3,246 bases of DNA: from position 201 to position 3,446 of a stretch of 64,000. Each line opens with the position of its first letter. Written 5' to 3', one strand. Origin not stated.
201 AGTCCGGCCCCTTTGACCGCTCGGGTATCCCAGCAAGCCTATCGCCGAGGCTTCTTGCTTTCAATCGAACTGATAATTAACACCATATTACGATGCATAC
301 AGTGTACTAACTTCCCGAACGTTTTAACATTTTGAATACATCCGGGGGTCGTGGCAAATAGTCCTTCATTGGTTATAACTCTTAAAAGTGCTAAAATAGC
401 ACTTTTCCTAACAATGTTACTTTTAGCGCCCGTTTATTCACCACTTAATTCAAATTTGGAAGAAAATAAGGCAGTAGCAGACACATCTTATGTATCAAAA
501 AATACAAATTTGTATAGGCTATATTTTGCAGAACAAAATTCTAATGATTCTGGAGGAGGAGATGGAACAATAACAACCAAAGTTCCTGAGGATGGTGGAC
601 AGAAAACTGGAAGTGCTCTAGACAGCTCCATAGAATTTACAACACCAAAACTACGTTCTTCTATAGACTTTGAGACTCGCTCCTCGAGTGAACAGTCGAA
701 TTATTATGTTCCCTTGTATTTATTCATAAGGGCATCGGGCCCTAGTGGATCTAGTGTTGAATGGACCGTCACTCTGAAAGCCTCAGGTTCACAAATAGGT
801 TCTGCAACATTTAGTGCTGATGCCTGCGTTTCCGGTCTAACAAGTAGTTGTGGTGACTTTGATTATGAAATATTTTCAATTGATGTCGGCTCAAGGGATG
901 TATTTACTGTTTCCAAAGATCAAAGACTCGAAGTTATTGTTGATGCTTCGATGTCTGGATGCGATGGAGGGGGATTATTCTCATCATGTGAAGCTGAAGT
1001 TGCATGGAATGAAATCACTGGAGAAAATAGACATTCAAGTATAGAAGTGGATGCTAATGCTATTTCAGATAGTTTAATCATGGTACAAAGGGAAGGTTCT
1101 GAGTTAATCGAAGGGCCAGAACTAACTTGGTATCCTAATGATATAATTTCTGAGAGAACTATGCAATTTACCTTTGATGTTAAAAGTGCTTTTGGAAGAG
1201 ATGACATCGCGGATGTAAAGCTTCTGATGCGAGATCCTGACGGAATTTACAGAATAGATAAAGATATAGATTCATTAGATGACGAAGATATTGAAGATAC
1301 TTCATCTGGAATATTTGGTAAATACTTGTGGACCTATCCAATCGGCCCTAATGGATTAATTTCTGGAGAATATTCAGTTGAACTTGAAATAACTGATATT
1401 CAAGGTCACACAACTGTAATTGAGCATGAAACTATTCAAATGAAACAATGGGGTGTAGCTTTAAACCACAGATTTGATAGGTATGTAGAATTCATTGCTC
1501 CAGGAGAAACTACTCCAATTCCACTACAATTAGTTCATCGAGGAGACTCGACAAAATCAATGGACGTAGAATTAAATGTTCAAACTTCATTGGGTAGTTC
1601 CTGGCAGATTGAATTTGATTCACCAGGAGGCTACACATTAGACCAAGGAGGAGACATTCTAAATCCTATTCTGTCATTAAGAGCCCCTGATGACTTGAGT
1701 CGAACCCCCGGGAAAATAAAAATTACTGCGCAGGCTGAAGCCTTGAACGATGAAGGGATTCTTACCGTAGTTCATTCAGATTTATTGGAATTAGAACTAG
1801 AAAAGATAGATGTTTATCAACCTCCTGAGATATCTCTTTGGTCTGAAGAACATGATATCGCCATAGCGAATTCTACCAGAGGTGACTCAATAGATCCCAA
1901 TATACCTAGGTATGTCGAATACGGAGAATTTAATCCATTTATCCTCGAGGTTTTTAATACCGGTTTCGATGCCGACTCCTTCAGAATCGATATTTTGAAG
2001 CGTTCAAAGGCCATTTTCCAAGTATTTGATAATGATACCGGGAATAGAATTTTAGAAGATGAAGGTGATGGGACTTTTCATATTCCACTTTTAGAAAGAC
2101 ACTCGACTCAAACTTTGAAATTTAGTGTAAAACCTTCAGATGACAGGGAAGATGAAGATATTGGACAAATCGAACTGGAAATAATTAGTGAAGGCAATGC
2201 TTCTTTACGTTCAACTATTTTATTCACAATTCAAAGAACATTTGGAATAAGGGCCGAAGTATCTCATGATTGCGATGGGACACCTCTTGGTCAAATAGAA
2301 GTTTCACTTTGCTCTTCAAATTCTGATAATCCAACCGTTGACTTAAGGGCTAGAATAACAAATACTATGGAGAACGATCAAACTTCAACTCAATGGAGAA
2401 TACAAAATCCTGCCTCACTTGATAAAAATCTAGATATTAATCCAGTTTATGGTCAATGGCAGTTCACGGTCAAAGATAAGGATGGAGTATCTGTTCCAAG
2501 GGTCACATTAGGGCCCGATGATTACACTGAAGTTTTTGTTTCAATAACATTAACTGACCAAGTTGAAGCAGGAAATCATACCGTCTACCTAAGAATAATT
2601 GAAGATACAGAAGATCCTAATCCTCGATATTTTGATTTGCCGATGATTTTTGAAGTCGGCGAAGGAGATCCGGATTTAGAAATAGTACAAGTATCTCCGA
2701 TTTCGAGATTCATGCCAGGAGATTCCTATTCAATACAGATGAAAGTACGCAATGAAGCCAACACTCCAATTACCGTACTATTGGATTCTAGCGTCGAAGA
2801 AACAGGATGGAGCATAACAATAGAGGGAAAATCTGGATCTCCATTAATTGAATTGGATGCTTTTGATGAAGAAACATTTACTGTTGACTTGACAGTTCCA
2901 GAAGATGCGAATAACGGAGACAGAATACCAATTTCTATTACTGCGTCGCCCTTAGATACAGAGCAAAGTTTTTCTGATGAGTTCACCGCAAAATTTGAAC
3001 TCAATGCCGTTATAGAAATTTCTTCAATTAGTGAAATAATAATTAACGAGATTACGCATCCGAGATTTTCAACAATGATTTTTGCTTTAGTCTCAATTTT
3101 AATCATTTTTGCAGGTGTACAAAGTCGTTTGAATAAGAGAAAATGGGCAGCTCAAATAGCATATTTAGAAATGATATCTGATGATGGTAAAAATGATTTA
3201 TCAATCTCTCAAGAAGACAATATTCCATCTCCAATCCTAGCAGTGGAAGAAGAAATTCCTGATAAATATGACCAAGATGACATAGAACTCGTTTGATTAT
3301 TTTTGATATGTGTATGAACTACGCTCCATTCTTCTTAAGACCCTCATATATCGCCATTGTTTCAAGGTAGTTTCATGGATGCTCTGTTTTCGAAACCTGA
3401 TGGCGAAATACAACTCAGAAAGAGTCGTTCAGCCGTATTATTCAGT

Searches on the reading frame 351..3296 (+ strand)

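Call 11: search_protein_families(library=pfam, proteins=[window:351-3296:+], max_evalue=0.001)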
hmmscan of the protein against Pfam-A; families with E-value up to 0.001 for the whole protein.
window:351-3296:+ (981 aa): 2 families
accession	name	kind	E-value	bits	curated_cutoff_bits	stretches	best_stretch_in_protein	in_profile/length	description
PF11614.14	FixG_C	-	8.4e-05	23.2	25.6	0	796-882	36-116/119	IG-like fold at C-terminal of FixG, putative oxidoreductase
PF10633.15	NPCBM_assoc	-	0.00033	21.2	24.4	0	789-858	3-69/78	NPCBM-associated, NEW3 domain of alpha-galactosidase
